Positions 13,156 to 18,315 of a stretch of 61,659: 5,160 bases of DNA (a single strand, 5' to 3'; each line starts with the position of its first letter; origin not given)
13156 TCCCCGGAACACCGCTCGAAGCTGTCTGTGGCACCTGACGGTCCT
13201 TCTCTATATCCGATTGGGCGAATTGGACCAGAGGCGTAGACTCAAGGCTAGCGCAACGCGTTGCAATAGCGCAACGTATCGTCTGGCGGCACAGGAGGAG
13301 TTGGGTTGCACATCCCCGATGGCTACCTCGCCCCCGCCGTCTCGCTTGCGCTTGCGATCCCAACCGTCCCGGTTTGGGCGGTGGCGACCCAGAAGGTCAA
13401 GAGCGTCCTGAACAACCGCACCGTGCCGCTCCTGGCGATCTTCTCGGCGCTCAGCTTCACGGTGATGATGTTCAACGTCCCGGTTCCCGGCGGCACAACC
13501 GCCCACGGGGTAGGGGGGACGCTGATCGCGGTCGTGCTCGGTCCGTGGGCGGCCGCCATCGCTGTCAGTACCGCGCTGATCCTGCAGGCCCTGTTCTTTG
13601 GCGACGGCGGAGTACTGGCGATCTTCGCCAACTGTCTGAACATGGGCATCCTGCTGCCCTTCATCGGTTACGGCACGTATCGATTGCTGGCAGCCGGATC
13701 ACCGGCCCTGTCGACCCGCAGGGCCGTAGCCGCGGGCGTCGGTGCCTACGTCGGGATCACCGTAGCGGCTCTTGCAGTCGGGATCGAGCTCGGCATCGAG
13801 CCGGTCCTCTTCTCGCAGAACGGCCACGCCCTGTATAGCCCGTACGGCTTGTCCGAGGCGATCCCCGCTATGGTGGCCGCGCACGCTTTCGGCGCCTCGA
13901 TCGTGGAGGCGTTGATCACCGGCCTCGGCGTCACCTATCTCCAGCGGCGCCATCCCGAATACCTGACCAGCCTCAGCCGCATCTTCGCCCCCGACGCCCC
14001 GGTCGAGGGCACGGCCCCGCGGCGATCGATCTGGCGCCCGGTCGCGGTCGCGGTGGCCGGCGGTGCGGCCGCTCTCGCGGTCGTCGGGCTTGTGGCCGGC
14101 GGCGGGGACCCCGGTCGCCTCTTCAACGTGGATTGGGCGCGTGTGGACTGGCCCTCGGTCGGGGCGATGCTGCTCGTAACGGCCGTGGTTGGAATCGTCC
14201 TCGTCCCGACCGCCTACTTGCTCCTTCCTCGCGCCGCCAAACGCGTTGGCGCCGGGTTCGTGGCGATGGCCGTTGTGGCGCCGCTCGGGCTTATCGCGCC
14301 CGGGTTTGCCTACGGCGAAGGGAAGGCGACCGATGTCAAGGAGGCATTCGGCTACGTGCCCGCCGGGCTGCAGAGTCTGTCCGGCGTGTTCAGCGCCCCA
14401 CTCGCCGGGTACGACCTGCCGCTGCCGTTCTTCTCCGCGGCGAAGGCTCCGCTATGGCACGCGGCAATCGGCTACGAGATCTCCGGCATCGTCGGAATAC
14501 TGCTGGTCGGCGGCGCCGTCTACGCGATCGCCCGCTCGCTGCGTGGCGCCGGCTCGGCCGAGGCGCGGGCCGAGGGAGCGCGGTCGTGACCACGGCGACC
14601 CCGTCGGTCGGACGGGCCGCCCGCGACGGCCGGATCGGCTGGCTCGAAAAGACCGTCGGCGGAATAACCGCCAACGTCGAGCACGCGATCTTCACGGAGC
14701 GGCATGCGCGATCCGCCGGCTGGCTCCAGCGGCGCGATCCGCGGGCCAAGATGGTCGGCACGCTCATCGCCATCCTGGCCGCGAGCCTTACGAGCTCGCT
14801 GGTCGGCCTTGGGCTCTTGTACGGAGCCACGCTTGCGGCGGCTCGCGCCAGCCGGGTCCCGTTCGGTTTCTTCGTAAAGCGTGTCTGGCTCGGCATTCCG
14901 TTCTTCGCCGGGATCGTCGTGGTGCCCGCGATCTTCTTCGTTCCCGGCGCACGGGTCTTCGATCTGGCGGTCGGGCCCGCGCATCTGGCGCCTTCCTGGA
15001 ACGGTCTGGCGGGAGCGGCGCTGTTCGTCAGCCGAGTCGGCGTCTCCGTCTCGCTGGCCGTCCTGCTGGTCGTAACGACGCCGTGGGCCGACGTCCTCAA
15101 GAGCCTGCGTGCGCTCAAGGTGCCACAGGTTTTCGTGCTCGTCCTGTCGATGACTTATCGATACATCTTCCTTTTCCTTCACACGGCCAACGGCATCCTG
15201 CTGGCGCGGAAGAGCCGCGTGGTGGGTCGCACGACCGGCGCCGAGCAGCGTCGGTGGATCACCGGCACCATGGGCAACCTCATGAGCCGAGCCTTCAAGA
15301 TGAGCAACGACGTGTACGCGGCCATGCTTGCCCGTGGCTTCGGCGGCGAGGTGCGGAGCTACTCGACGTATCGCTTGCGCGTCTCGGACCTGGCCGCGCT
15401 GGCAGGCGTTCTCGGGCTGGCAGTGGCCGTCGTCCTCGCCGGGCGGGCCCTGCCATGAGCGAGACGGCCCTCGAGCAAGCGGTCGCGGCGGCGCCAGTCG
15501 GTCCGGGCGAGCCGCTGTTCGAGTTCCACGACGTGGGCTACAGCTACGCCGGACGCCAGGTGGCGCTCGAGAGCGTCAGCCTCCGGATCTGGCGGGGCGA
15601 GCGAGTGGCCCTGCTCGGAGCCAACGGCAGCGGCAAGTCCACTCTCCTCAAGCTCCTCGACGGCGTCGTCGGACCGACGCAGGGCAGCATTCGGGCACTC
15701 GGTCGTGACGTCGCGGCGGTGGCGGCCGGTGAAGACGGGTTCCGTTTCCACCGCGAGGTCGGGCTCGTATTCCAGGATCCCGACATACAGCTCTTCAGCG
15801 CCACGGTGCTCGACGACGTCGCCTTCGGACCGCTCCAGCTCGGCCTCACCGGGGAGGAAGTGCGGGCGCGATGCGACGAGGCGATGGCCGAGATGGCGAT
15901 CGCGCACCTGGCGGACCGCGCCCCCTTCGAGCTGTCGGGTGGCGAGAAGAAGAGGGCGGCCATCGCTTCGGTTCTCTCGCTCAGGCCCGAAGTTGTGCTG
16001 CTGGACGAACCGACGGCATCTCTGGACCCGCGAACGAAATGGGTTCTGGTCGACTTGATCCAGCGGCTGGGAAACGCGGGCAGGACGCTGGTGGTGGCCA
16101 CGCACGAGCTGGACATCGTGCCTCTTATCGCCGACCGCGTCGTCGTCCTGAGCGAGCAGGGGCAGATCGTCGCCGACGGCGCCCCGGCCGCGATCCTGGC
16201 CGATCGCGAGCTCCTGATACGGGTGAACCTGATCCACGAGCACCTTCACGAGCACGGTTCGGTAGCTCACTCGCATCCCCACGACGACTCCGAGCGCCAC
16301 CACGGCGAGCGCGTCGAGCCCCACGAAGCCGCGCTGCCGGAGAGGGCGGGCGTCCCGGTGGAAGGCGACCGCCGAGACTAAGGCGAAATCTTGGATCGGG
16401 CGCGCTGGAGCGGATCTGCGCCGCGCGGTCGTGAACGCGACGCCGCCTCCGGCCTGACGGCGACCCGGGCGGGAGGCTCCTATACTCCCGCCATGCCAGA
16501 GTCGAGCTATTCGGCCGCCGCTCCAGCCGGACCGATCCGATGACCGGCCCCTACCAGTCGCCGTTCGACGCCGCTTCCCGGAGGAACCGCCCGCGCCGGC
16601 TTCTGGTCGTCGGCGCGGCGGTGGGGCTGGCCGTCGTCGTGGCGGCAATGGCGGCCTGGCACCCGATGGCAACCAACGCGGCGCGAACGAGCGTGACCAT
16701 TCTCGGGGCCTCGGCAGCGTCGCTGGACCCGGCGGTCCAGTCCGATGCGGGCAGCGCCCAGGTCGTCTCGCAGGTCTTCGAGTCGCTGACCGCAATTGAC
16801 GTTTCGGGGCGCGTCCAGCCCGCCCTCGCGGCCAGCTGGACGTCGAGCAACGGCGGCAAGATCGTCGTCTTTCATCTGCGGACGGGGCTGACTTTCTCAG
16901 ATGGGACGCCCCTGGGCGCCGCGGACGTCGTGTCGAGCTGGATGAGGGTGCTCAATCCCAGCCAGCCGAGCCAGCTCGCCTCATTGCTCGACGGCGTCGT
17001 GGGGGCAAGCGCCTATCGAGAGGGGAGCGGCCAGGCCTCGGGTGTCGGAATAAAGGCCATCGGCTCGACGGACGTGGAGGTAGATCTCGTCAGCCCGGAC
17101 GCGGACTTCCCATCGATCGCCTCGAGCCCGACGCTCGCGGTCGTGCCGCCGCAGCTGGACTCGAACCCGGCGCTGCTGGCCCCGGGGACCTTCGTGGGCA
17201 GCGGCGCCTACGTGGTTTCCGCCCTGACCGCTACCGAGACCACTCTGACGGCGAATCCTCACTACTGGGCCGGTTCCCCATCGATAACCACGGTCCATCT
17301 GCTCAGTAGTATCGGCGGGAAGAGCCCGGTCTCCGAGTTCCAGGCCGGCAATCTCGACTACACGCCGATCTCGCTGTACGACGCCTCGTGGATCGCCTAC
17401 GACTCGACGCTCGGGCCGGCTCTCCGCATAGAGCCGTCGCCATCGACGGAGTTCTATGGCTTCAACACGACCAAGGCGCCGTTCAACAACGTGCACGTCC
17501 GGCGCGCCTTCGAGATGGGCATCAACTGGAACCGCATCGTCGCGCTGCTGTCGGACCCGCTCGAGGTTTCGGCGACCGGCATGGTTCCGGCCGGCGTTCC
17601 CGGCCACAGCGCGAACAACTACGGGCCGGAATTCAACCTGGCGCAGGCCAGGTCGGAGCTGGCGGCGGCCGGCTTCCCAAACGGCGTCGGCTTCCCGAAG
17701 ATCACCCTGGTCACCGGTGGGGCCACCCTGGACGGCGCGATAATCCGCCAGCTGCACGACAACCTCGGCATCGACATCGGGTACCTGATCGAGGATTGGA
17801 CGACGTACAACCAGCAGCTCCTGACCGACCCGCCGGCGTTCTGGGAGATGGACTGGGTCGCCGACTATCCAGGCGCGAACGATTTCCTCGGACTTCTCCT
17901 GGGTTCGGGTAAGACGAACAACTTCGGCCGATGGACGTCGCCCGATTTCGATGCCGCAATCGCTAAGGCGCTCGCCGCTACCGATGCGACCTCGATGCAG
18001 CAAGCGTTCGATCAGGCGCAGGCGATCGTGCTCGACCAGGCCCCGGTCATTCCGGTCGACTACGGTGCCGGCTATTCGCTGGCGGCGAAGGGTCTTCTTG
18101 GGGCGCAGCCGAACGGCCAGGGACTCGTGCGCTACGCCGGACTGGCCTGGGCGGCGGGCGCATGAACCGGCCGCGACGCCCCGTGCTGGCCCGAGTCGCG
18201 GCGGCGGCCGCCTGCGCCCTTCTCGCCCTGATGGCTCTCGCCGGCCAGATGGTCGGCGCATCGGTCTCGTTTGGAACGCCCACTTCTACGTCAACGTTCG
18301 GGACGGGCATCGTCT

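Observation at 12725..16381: Nur-like nickel sensor divergently paired with an ECF NikMNQO importer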

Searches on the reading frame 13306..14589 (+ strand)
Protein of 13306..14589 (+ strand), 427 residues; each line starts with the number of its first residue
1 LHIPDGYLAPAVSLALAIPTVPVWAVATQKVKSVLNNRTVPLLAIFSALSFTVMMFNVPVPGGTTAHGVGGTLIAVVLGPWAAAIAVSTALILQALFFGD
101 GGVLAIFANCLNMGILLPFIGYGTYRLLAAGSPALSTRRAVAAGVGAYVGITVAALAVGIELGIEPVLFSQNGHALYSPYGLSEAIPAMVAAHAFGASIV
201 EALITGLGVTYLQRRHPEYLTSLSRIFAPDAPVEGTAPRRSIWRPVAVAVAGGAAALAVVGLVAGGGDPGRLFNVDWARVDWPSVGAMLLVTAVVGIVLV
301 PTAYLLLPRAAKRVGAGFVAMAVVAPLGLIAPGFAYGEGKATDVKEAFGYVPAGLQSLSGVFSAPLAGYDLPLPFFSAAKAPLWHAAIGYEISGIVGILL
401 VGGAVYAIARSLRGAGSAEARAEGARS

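Call 5: search_protein_families(library=pfam, proteins=[window:13306-14589:+], max_evalue=0.01)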
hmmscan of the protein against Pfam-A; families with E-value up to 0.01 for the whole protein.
window:13306-14589:+ (427 aa): 1 family
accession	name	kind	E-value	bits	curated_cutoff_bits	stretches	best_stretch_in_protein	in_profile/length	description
PF01891.21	CbiM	-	1.9e-53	181.8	23.1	1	2-218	1-204/205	Cobalt uptake substrate-specific transmembrane region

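Call 6: search_protein_families(library=ncbifam, proteins=[window:13306-14589:+], max_evalue=0.01)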
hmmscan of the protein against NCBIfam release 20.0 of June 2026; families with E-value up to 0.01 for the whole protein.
window:13306-14589:+ (427 aa): 10 families
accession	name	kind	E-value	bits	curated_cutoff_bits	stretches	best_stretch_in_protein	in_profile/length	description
NF005598.0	PRK07331.1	equivalog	3.8e-94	315.7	401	2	1-264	1-249/323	cobalt transporter CbiM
NF008873.0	PRK11909.1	equivalog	9.9e-87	290.5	225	1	1-220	1-217/230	cobalt transporter CbiM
NF004902.0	PRK06265.1-1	equivalog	2.6e-34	118.8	219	1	1-222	1-205/213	cobalt transporter CbiM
NF006184.0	PRK08319.1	equivalog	1.7e-20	73.5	180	1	1-222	1-214/224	energy-coupling factor ABC transporter permease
NF004905.0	PRK06265.1-5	equivalog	5.6e-16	59.3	173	1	1-222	1-199/205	cobalt transporter CbiM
TIGR00123.1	cbiM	equivalog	2.7e-15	56.8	184.15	1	1-164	1-162/214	cobalt ECF transporter S component CbiM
NF004907.0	PRK06265.2-2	subfamily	2.6e-10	40.2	200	1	1-221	21-218/221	cobalt transporter CbiM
NF004903.0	PRK06265.1-3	equivalog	4.1e-10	39.4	193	1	1-222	2-200/211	cobalt transporter CbiM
NF004909.0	PRK06265.2-5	equivalog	1.2e-08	35.3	172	1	1-162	1-150/196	cobalt transporter CbiM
NF004908.0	PRK06265.2-3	equivalog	1.3e-07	31.8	205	1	1-225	1-202/211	cobalt transporter CbiM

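Call 13: search_solved_structures(query=window:13306-14589:+, max_evalue=0.001, show_alignments=2)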
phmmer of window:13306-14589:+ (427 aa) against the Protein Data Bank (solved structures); distinct sequences matched with E-value up to 0.001: 3.
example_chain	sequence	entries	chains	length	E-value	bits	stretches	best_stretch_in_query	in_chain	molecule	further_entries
4m58_A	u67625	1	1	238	4e-67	230.3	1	1-218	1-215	Cobalamin biosynthesis protein CbiM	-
4m5b_A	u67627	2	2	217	3.6e-66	227.1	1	1-217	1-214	Cobalamin biosynthesis protein CbiM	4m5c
5x3x_M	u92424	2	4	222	5.1e-10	42.1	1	1-164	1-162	Cobalt transport protein CbiM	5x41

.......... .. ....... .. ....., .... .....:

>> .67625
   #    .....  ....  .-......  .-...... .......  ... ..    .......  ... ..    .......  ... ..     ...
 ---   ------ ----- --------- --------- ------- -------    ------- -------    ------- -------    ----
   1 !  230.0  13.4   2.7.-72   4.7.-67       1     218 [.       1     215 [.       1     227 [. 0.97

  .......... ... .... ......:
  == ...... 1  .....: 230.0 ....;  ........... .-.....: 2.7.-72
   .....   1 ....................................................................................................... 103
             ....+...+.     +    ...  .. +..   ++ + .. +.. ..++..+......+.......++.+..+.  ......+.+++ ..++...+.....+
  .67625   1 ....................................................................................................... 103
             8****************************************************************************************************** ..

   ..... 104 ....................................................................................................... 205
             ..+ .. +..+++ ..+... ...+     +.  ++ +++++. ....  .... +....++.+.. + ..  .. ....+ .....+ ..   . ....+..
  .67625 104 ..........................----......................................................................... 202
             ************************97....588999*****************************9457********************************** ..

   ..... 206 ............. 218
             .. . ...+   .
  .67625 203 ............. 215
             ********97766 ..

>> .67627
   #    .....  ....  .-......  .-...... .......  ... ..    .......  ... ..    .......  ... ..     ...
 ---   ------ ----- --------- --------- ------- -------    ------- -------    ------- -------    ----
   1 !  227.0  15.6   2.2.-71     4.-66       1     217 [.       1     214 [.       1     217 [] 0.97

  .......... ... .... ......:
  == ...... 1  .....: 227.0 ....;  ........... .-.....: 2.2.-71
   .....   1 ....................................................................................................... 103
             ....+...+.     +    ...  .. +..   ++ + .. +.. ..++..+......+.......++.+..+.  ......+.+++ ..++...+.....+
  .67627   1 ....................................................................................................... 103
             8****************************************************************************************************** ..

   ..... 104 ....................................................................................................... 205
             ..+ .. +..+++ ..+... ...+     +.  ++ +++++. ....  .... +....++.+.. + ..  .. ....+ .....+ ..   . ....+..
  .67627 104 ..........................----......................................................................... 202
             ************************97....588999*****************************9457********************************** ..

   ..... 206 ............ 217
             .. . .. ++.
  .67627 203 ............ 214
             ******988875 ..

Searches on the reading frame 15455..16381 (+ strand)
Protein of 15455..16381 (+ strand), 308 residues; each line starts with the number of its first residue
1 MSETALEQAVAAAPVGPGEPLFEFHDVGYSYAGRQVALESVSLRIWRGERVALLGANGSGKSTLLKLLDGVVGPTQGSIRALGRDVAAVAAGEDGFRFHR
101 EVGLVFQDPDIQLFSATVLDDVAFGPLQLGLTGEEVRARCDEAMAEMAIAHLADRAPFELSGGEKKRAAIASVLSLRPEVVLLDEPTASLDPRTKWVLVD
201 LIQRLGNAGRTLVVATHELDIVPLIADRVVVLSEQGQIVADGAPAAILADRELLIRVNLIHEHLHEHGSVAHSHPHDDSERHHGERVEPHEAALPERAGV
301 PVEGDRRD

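Call 5: search_protein_families(library=pfam, proteins=[window:15455-16381:+], max_evalue=0.01)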
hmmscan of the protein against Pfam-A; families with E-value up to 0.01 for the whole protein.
window:15455-16381:+ (308 aa): 5 families
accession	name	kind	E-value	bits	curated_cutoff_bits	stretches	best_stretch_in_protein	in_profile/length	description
PF00005.33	ABC_tran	-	1.9e-32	113.2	25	1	38-188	1-137/137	ABC transporter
PF13304.12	AAA_21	-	1.9e-14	54.9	27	2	155-218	233-299/304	AAA domain, putative AbiEii toxin, Type IV TA system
PF02463.25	SMC_N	-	1.7e-07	31.4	40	1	51-217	27-198/220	RecF/RecN/SMC N terminal domain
PF13555.12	AAA_29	-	0.0017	18.5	27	1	48-65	22-39/61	P-loop containing region of AAA domain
PF13175.12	AAA_15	-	0.0018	18.4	32.1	0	53-69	28-44/374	AAA ATPase domain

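Call 6: search_protein_families(library=ncbifam, proteins=[window:15455-16381:+], max_evalue=0.01)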
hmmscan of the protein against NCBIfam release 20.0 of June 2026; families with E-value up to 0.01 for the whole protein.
window:15455-16381:+ (308 aa): 191 families (the best 25 are shown)
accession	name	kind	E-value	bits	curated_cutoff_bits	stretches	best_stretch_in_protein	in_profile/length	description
TIGR04521.1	ECF_ATPase_2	equivalog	1.6e-65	221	330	1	24-259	3-244/279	energy-coupling factor transporter ATPase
NF010157.0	PRK13636.1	equivalog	4e-63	213.2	463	1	22-260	6-242/285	cobalt transporter ATP-binding subunit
NF010171.0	PRK13652.1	equivalog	1.7e-62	211.1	476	1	21-259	3-237/277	cobalt transporter ATP-binding subunit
TIGR04520.1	ECF_ATPase_1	equivalog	1e-61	208.7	315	1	23-259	2-235/269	energy-coupling factor transporter ATPase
TIGR01166.1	cbiO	subfamily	2.1e-59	200.2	211.8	1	32-221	2-189/190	cobalt ABC transporter, ATP-binding protein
NF010155.0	PRK13634.1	equivalog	5.9e-53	180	413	1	26-258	7-244/290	energy-coupling factor ABC transporter ATP-binding protein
NF010156.0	PRK13635.1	equivalog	1.2e-52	178.8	392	1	22-259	6-239/279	energy-coupling factor ABC transporter ATP-binding protein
NF010158.0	PRK13637.1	equivalog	2.8e-52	177.6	390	1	35-259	20-244/287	energy-coupling factor transporter ATPase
NF010170.0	PRK13651.1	equivalog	3e-48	164.3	432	2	99-264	104-269/308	cobalt transporter ATP-binding subunit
NF010153.0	PRK13631.1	equivalog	8.1e-44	149.9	463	1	36-258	40-274/320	cobalt transporter ATP-binding subunit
TIGR02673.1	FtsE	equivalog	1.3e-43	149.2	264.85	1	22-234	2-212/214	cell division ATP-binding protein FtsE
NF010167.0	PRK13648.1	subfamily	7.5e-43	146.8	241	1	21-259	7-241/269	energy-coupling factor transporter ATPase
NF010068.0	PRK13548.1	equivalog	7.5e-42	143.2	261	1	23-253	7-236/261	heme ABC transporter ATP-binding protein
NF007027.0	PRK09493.1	equivalog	3.6e-41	141.1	379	1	22-250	2-226/240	glutamine ABC transporter ATP-binding protein GlnQ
TIGR03375.1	type_I_sec_LssB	subfamily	4.1e-41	141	693.1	1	22-250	466-691/696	type I secretion system permease/ATPase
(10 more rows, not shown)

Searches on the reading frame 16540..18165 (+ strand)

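Call 45: search_protein_families(library=pfam, proteins=[window:16540-18165:+], max_evalue=0.01)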
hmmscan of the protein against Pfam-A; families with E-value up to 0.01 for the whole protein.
window:16540-18165:+ (541 aa): 1 family
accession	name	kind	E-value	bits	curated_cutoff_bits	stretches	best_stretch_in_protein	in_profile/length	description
PF00496.27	SBP_bac_5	-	4.2e-62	210.8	32.4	1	92-460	2-367/368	Bacterial extracellular solute-binding proteins, family 5 Middle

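Call 61: search_protein_families(library=ncbifam, proteins=[window:16540-18165:+], max_evalue=0.01)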
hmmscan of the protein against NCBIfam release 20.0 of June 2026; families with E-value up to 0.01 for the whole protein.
window:16540-18165:+ (541 aa): 11 families
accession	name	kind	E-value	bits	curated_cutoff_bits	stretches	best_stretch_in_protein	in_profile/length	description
NF007287.0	PRK09755.1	equivalog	1.9e-49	168.9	1098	1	37-510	19-504/535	ABC transporter substrate-binding protein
NF011684.0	PRK15104.1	equivalog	3.3e-44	151.5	947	1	19-510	7-512/543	oligopeptide ABC transporter substrate-binding protein OppA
NF011942.0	PRK15413.1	equivalog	3.6e-25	88.6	594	1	33-383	12-347/512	glutathione ABC transporter substrate-binding protein GsiB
NF011689.0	PRK15109.1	equivalog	9.2e-24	84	560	2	74-379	60-373/547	ABC transporter substrate-binding protein SapA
TIGR02294.1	nickel_nikA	equivalog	6.6e-22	77.7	393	2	61-139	18-95/501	nickel ABC transporter substrate-binding protein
NF043070.1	DppA_dipep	equivalog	5.5e-19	68.1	1005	2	304-513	293-510/535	dipeptide ABC transporter periplasmic-binding protein DppA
NF045468.1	Opp5A_nikA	equivalog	3.7e-18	65.3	600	2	50-142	18-106/488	nickel ABC transporter substrate-binding protein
NF045467.1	Opp4A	equivalog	6.1e-18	64.4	650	1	59-508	46-527/556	oligopeptide ABC transporter substrate-binding protein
NF047575.1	opine_bind_CntA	exception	4.6e-12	45.3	800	1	70-130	56-115/535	staphylopine-dependent metal ABC transporter substrate-binding lipoprotein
TIGR04028.1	SBP_KPN_01854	hypoth_equivalog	3.4e-10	39.1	468.5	1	75-133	26-86/509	TIGR04028 family ABC transporter substrate-binding protein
NF010149.0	PRK13626.1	equivalog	0.00013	20.8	476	1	72-139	143-210/552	HTH-type transcriptional regulator SgrR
